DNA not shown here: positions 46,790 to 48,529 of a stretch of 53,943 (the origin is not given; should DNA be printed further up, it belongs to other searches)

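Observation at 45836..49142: GT2 / B12-radical SAM / YdjC-deacetylase trio: a hybrid of the FlmF2-NaxD-FlmK and HpnI-J-K pathway logics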

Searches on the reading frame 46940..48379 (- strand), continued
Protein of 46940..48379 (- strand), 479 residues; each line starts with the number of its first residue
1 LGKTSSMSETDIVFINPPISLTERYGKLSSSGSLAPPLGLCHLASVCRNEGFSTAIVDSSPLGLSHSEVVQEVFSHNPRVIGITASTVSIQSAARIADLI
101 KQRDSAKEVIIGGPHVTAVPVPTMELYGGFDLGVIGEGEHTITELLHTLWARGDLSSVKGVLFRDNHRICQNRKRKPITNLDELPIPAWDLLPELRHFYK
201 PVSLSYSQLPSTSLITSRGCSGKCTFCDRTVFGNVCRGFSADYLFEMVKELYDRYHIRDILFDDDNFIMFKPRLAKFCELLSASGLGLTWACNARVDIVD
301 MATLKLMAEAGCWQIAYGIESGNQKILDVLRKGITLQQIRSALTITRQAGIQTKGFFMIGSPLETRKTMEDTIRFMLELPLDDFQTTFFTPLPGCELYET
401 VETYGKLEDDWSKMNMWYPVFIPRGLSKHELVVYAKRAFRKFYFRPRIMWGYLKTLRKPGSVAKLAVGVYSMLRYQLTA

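Call 11: find_encoding_contigs(protein=P0047, flank=10000, max_places=2)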
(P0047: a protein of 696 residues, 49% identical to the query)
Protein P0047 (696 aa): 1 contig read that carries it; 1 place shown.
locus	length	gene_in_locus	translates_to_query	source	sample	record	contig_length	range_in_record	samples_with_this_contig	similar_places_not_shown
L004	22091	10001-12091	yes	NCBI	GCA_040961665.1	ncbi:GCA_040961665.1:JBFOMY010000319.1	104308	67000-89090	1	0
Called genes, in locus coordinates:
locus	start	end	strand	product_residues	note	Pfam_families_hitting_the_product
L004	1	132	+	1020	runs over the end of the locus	PF11847:GT-C_AftD, PF02018:CBM_4_9 (weak)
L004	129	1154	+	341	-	PF13641:Glyco_tranf_2_3, PF00535:Glycos_transf_2, PF10111:Glyco_tranf_2_2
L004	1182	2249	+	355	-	PF00535:Glycos_transf_2, PF10111:Glyco_tranf_2_2, PF13641:Glyco_tranf_2_3, PF13632:Glyco_trans_2_3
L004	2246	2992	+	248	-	PF01209:Ubie_methyltran (weak), PF07021:MetW, PF13489:Methyltransf_23, PF13847:Methyltransf_31, PF08241:Methyltransf_11, PF08242:Methyltransf_12, PF13649:Methyltransf_25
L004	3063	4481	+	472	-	-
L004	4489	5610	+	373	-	PF01041:DegT_DnrJ_EryC1, PF01212:Beta_elim_lyase (weak), PF00266:Aminotran_5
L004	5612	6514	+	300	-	PF13506:Glyco_transf_21 (weak), PF13641:Glyco_tranf_2_3, PF00535:Glycos_transf_2, PF10111:Glyco_tranf_2_2, PF13632:Glyco_trans_2_3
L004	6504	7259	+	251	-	PF01209:Ubie_methyltran, PF13489:Methyltransf_23, PF05219:DREV (weak), PF13847:Methyltransf_31, PF08241:Methyltransf_11, PF08242:Methyltransf_12, PF13649:Methyltransf_25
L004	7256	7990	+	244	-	PF01066:CDP-OH_P_transf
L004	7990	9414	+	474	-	PF02310:B12-binding, PF04055:Radical_SAM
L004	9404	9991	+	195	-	PF13489:Methyltransf_23 (faint), PF08241:Methyltransf_11 (weak), PF08242:Methyltransf_12 (weak), PF13649:Methyltransf_25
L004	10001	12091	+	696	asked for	PF00891:Methyltransf_2, PF05175:MTS, PF13489:Methyltransf_23, PF13847:Methyltransf_31, PF08241:Methyltransf_11, PF08242:Methyltransf_12, PF13649:Methyltransf_25, PF02310:B12-binding, +3 more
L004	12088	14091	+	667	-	PF03901:Glyco_transf_22 (weak), PF13231:PMT_2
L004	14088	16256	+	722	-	PF02310:B12-binding, PF04055:Radical_SAM, PF13489:Methyltransf_23, PF07021:MetW, PF13649:Methyltransf_25, PF13847:Methyltransf_31, PF08241:Methyltransf_11, PF08242:Methyltransf_12, +1 more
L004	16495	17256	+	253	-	PF04055:Radical_SAM, PF13186:SPASM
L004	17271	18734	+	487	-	PF02310:B12-binding (weak), PF04055:Radical_SAM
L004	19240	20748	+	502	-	PF02310:B12-binding, PF04055:Radical_SAM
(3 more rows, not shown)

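Call 12: find_encoding_contigs(protein=P0012, flank=10000, max_places=1)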
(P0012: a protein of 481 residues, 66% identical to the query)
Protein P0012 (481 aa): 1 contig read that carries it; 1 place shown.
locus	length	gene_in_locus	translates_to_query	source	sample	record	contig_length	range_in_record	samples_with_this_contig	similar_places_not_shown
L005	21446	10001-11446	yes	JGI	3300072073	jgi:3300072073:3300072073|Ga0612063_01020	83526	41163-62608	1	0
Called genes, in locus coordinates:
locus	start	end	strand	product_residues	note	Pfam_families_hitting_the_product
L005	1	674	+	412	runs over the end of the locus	PF01075:Glyco_transf_9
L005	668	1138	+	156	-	PF04138:GtrA_DPMS_TM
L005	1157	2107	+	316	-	PF00535:Glycos_transf_2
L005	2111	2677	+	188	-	PF11028:TMEM260_N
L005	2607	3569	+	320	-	-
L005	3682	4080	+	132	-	PF13428:TPR_14 (faint), PF13424:TPR_12 (faint), PF13181:TPR_8 (faint), PF13431:TPR_17 (faint), PF07719:TPR_2 (weak), PF00515:TPR_1, PF13432:TPR_16 (weak), PF13414:TPR_11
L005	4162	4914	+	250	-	PF13489:Methyltransf_23, PF07021:MetW (weak), PF13847:Methyltransf_31, PF08241:Methyltransf_11, PF08242:Methyltransf_12, PF13649:Methyltransf_25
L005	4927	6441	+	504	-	-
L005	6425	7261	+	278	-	PF09586:YfhO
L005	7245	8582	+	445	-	PF09594:GT87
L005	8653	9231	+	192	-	PF13489:Methyltransf_23, PF00891:Methyltransf_2 (weak), PF05175:MTS (weak), PF13847:Methyltransf_31, PF08241:Methyltransf_11 (weak), PF08242:Methyltransf_12, PF13649:Methyltransf_25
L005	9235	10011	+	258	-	PF00535:Glycos_transf_2, PF13641:Glyco_tranf_2_3 (weak)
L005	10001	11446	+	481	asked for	PF02310:B12-binding, PF04055:Radical_SAM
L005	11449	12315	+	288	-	PF04794:YdjC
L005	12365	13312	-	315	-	PF13649:Methyltransf_25 (faint), PF13489:Methyltransf_23, PF13847:Methyltransf_31 (faint), PF08241:Methyltransf_11, PF08242:Methyltransf_12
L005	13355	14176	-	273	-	PF00535:Glycos_transf_2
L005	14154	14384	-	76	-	-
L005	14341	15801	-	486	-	PF02366:PMT (weak), PF26626:DUF8201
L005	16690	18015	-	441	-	PF13374:TPR_10 (faint), PF13432:TPR_16 (weak), PF14559:TPR_19 (faint), PF13424:TPR_12 (weak), PF00515:TPR_1 (weak), PF07719:TPR_2 (weak), PF13414:TPR_11, PF07719:TPR_2 (weak)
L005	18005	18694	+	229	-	-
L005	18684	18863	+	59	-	-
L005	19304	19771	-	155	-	-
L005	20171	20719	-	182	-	PF05401:NodS, PF13489:Methyltransf_23, PF07021:MetW (weak), PF13847:Methyltransf_31, PF08241:Methyltransf_11, PF08242:Methyltransf_12, PF13649:Methyltransf_25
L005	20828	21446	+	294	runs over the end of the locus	PF00535:Glycos_transf_2, PF13641:Glyco_tranf_2_3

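Call 13: find_encoding_contigs(protein=P0008, flank=10000, max_places=1)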
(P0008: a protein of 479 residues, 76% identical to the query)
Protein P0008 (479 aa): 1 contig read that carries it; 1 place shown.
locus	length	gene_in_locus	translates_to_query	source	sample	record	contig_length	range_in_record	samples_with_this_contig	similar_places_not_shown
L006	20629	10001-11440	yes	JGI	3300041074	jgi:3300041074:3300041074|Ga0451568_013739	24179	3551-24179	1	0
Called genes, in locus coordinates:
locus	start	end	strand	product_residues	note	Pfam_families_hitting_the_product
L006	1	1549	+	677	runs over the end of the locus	PF11028:TMEM260_N, PF13231:PMT_2 (weak), PF00515:TPR_1, PF07719:TPR_2, PF13181:TPR_8 (weak), PF13414:TPR_11, PF13424:TPR_12, PF13432:TPR_16, +6 more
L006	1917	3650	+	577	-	PF13424:TPR_12, PF13414:TPR_11 (weak), PF13432:TPR_16, PF13424:TPR_12, PF00515:TPR_1, PF07719:TPR_2, PF13414:TPR_11, PF13432:TPR_16, +9 more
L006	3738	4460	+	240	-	PF00535:Glycos_transf_2, PF10111:Glyco_tranf_2_2 (weak)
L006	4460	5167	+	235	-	PF00535:Glycos_transf_2, PF10111:Glyco_tranf_2_2 (faint), PF13641:Glyco_tranf_2_3 (weak)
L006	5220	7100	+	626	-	-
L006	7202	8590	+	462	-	PF09594:GT87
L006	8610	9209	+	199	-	PF13489:Methyltransf_23, PF00891:Methyltransf_2 (weak), PF05175:MTS, PF13847:Methyltransf_31, PF08241:Methyltransf_11, PF08242:Methyltransf_12, PF13649:Methyltransf_25, PF01739:CheR (weak)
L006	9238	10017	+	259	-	PF13641:Glyco_tranf_2_3, PF00535:Glycos_transf_2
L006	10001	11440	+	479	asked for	PF02310:B12-binding, PF04055:Radical_SAM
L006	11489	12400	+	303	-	PF04794:YdjC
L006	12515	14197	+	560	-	-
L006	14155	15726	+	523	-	-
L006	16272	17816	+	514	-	PF13424:TPR_12 (faint), PF07719:TPR_2 (faint), PF13176:TPR_7 (faint), PF13181:TPR_8 (faint), PF13414:TPR_11, PF13432:TPR_16, PF00515:TPR_1 (weak), PF13414:TPR_11, +1 more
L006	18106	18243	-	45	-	-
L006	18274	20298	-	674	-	-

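Call 14: find_encoding_contigs(protein=P0022, flank=10000, max_places=1)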
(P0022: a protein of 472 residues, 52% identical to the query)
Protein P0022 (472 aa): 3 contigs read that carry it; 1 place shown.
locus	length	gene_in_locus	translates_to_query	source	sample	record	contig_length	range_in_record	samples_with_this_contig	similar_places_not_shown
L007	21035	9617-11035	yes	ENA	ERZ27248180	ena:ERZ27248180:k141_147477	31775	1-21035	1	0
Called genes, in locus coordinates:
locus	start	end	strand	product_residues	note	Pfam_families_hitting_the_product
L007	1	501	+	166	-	?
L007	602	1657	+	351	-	PF04055:Radical_SAM, PF13353:Fer4_12 (weak), PF13186:SPASM (weak)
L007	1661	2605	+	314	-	PF01073:3Beta_HSD, PF01370:Epimerase, PF02719:Polysacc_synt_2, PF04321:RmlD_sub_bind, PF05368:NmrA (weak), PF16363:GDP_Man_Dehyd, PF13460:NAD_binding_10, PF07993:NAD_binding_4 (weak)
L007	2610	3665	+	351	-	PF04055:Radical_SAM, PF13186:SPASM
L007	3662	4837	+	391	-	PF00534:Glycos_transf_1, PF13692:Glyco_trans_1_4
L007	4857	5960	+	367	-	PF01075:Glyco_transf_9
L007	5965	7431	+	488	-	PF04055:Radical_SAM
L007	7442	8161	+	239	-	PF00535:Glycos_transf_2, PF13641:Glyco_tranf_2_3 (weak)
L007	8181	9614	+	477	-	PF02310:B12-binding, PF19864:Radical_SAM_N2 (weak), PF04055:Radical_SAM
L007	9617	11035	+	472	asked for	PF02310:B12-binding, PF04055:Radical_SAM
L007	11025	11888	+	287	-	PF01728:FtsJ (faint), PF13489:Methyltransf_23, PF13847:Methyltransf_31, PF08241:Methyltransf_11, PF08242:Methyltransf_12, PF13649:Methyltransf_25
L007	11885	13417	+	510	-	PF13231:PMT_2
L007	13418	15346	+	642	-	PF19830:DUF6311 (weak)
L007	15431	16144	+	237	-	PF08843:AbiEii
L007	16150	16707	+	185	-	PF12844:HTH_19, PF13560:HTH_31 (weak), PF01381:HTH_3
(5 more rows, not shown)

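Call 18: search_solved_structures(query=window:46943-48379:-, max_evalue=0.001, show_alignments=1)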
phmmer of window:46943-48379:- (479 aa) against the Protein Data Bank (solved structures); distinct sequences matched with E-value up to 0.001: 4.
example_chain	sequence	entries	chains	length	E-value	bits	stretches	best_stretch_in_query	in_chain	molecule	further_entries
6fd2_B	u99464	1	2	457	1.3e-26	96.6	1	173-406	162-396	Putative apramycin biosynthetic oxidoreductase 4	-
9ccb_A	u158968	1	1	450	7e-19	71.1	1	110-402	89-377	Radical SAM core domain-containing protein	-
7kdx_A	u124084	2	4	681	9.1e-13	51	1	77-405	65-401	Methyltransferase TokK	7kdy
5ul2_A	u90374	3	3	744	2.7e-10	42.8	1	42-376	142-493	OxsB protein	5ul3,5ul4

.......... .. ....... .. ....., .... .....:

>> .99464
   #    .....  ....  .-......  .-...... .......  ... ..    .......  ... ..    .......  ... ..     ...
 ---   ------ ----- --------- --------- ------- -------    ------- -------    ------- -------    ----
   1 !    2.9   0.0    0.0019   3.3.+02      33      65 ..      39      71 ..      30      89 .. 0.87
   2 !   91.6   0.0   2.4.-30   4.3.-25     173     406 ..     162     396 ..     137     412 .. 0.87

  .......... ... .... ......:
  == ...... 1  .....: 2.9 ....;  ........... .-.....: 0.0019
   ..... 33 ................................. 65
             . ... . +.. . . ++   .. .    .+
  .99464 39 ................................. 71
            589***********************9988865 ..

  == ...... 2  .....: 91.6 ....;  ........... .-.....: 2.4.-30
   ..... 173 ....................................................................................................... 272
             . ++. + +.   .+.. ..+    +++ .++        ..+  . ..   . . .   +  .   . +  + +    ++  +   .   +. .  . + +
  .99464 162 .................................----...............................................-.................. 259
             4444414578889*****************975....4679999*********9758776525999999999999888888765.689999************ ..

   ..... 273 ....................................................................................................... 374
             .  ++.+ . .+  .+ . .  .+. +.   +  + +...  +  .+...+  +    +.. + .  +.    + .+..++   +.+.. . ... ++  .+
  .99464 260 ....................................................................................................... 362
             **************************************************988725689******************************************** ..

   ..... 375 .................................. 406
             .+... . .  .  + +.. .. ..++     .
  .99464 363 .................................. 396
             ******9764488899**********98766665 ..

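Call 27: find_related_loci(query=A1, collection=genome_contigs, flank=10000)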
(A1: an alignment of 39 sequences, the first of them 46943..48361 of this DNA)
Query A1 (473 aa) in genome_contigs; peptide patterns used: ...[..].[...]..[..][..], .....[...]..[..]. (x = any residue, [..] = any of these).
600 stretches matched a pattern (row limit reached: there are more); 550 encode a relative of the query (tblastn E <= 1e-3); the best 80 are kept; 80 distinct loci.
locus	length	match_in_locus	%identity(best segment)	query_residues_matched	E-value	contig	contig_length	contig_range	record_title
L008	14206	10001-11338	49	6-451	3e-151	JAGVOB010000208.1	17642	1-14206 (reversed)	MAG: Candidatus Omnitrophota bacterium isolate DeMMO3_15 c_000000067453, whole genome shotgun sequence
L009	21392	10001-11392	48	6-469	8e-147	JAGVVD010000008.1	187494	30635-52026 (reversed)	MAG: Elusimicrobia bacterium isolate WAS_Bin_5 WAS_Bin_5_scaffold_6, whole genome shotgun sequence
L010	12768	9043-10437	44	6-469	2e-145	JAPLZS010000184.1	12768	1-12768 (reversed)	MAG: Candidatus Woesearchaeota archaeon isolate LacPavin_0419_WC90_MAG_41_5 LacPavin_0419_WC90_scaffold_907179, whole ge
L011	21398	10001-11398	44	4-468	8e-145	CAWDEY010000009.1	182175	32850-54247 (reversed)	MAG: uncultured Nitrospira sp. isolate MFD05942.bin.3.80 genome assembly, contig: contig_23026, whole genome shotgun seq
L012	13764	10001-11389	46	4-468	2e-144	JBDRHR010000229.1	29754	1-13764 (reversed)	MAG: Nitrospirota bacterium isolate MEGAHIT-group-1.534 k141_12296389, whole genome shotgun sequence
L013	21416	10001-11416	45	3-473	4e-143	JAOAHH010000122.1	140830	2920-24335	MAG: Thermodesulfobacteriota bacterium isolate SKW55 k141_1128881, whole genome shotgun sequence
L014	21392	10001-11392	45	6-468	1e-141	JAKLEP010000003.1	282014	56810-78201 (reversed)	MAG: Candidatus Omnitrophota bacterium isolate RA.bin136 RA.bin136_3, whole genome shotgun sequence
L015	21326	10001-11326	45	6-448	2e-139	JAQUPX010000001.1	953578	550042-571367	MAG: bacterium isolate STD1_36 NODE_4_length_953578_cov_10.150980_Sandtown_D1, whole genome shotgun sequence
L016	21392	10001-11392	43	6-469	1e-139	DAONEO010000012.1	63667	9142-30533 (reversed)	MAG TPA_asm: Candidatus Omnitrophota bacterium isolate AMR_MDS_3867 NODE_353_length_63667_cov_16.863359, whole genome sh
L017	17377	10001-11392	44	6-468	2e-139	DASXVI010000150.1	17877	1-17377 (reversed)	MAG TPA_asm: Nitrospirota bacterium isolate SMAG_U4741 k141_333715, whole genome shotgun sequence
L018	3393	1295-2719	44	2-467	6e-144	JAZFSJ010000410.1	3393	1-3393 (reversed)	MAG: Thermodesulfobacteriota bacterium isolate BS1bin.6 BS1bin.6_410, whole genome shotgun sequence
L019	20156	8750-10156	45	1-469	2e-138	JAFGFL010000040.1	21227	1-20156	MAG: Candidatus Omnitrophota bacterium isolate Zod_Metabat.1316 k87_6465891, whole genome shotgun sequence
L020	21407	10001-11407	43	6-473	4e-138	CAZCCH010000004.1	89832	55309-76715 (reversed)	MAG TPA_asm: uncultured Planctomycetia bacterium isolate SRP077602_co2_372 genome assembly, contig: NODE_337_length_8983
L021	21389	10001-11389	46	6-467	1e-137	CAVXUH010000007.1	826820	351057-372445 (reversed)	MAG: Candidatus Aminicenantes bacterium isolate MFD05942.bin.1.3 genome assembly, contig: contig_28079, whole genome sho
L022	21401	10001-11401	45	3-468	2e-137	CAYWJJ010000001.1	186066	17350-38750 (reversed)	MAG TPA_asm: uncultured Geobacter sp. isolate SRP302447_co2_181 genome assembly, contig: NODE_248_length_186066_cov_28.2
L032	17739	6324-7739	42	2-473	9e-126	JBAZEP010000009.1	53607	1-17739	MAG: Candidatus Omnitrophota bacterium isolate SO_2017_LW3_129 NODE_1269_length_53607_cov_6.080011_LW162_2017, whole gen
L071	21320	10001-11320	36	6-440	2e-84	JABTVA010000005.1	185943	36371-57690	MAG: Deltaproteobacteria bacterium isolate H5_GWC seq005, whole genome shotgun sequence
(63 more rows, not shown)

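Call 33: search_dna_similar(query=window:46943-48361:-, collection=plasmids, mode=protein, max_evalue=1e-10, max_rows=40)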
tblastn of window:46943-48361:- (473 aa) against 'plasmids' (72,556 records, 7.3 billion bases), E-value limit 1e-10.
Records with a match: 117; places in all: 138; records where one place covers at least 80% of the query: 51.
Best place of each record, by identity: <60% 117.
By first word of the organism name: Streptomyces 21; Azospirillum 12; Mycetohabitans 9; Rhizobium 6; Clostridium 5; Sinorhizobium 5; Paraburkholderia 4; Nocardia 4; Lawsonia 3; Caballeronia 3; and 35 more.
By predicted mobility (MOB-suite, as given by PLSDB): non-mobilizable 80; mobilizable 24; conjugative 13.
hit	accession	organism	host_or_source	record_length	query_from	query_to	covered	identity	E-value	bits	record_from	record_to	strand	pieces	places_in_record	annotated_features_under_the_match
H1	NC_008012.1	Lawsonia intracellularis PHE/MN1-00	Sus scrofa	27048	6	448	94%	30.2%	8e-43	169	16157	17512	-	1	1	radical SAM protein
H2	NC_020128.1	Lawsonia intracellularis N343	-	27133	6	448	94%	30.2%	8e-43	169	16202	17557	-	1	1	radical SAM protein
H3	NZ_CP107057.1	Lawsonia intracellularis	-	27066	6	448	94%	30.2%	9e-43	169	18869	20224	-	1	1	radical SAM protein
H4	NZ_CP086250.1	Clostridium estertheticum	single colony,beef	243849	1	431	91%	29.9%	3e-48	185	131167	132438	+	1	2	radical SAM protein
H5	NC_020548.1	Azoarcus sp. KH32C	-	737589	36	424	82%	32.9%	4e-57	211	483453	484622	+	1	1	radical SAM protein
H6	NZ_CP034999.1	Rhizobium acidisoli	Phaseolus vulgaris,root nodule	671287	2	425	90%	29.1%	2e-41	165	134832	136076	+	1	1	radical SAM protein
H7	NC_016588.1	Azospirillum lipoferum 4B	-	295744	5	443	93%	27.9%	2e-30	132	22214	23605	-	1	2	radical SAM protein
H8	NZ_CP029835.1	Azospirillum ramasamyi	single cell,Cow dung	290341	3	443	93%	27.4%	6e-30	131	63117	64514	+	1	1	radical SAM protein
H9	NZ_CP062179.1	Mycetohabitans endofungorum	Rhizopus microsporus,bacterial ...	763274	50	450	85%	29.5%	2e-38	157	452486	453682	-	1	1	hpnJ: hopanoid biosynthesis associated radical SAM protein HpnJ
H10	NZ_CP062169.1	Mycetohabitans endofungorum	Rhizopus microsporus,bacterial ...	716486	50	450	85%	29.5%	3e-38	156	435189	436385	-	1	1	hpnJ: hopanoid biosynthesis associated radical SAM protein HpnJ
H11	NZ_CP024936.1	Paraburkholderia graminis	soil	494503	50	450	85%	29.4%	7e-39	158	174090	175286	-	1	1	hpnJ: hopanoid biosynthesis associated radical SAM protein HpnJ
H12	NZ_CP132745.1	Mycetohabitans endofungorum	-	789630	50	450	85%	29.3%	8e-38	154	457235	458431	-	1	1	hpnJ: hopanoid biosynthesis associated radical SAM protein HpnJ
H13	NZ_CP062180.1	Mycetohabitans endofungorum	Rhizopus microsporus,bacterial ...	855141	50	450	85%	29.3%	8e-38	154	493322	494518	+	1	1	hpnJ: hopanoid biosynthesis associated radical SAM protein HpnJ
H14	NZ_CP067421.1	Skermanella sp. TT6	Homo sapiens,single cell,skin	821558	35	439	86%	28.9%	2e-38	156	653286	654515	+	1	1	bchE: magnesium-protoporphyrin IX monomethyl ester anaerobic oxidative ...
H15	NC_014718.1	Mycetohabitans rhizoxinica HKI 454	-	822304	50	450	85%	29.1%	5e-37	152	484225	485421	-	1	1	hpnJ: hopanoid biosynthesis associated radical SAM protein HpnJ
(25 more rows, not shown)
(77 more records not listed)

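Call 34: get_annotated_region(hit=H11, flank=6000)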
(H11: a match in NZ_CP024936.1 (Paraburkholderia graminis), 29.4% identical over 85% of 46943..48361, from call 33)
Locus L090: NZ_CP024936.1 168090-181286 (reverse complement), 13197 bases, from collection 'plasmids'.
description: Paraburkholderia graminis strain PHS1 plasmid pPHS1_P, complete sequence
organism: Paraburkholderia graminis (NCBI taxid 60548)
taxonomy: Bacteria; Pseudomonadota; Betaproteobacteria; Burkholderiales; Burkholderiaceae; Paraburkholderia; Paraburkholderia graminis
host: -; source: soil; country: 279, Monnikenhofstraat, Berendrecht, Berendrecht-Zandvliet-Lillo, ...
typing (MOB-suite, as given by PLSDB): conjugative; relaxase MOBP; mating-pair formation MPF_F
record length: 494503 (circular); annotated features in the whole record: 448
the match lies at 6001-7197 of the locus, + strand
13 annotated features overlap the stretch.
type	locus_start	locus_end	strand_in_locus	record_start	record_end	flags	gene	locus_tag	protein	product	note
CDS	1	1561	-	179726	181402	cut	-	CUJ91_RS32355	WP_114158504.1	cation acetate symporter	GO:0006847 - plasma membrane acetate transport [Evidence IEA]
CDS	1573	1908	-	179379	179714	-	-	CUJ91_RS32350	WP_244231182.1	DUF485 domain-containing protein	-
CDS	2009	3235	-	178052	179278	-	-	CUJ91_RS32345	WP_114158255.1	FAD binding domain-containing protein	-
CDS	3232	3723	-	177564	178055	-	-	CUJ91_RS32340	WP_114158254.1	VOC family protein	-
CDS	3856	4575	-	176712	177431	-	-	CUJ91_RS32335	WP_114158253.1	TetR/AcrR family transcriptional regulator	GO:0006355 - regulation of DNA-templated transcription [Evidence IEA]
CDS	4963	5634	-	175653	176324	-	-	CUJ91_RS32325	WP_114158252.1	IS6 family transposase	-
CDS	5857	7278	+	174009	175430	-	hpnJ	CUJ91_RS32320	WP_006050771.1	hopanoid biosynthesis associated radical SAM protein HpnJ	-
CDS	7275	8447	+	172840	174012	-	hpnI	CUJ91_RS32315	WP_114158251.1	bacteriohopanetetrol glucosamine biosynthesis glycosyltransferase HpnI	-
CDS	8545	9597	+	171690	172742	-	-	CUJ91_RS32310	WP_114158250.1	lysylphosphatidylglycerol synthase domain-containing protein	-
CDS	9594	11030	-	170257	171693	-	-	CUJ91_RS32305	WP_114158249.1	ATP-binding protein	-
CDS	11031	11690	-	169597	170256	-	-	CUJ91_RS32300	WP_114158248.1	response regulator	GO:0000160 - phosphorelay signal transduction system [Evidence IEA]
CDS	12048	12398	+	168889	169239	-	-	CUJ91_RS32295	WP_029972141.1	hypothetical protein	-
CDS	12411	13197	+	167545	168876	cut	hpnI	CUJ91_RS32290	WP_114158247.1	bacteriohopanetetrol glucosamine biosynthesis glycosyltransferase HpnI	-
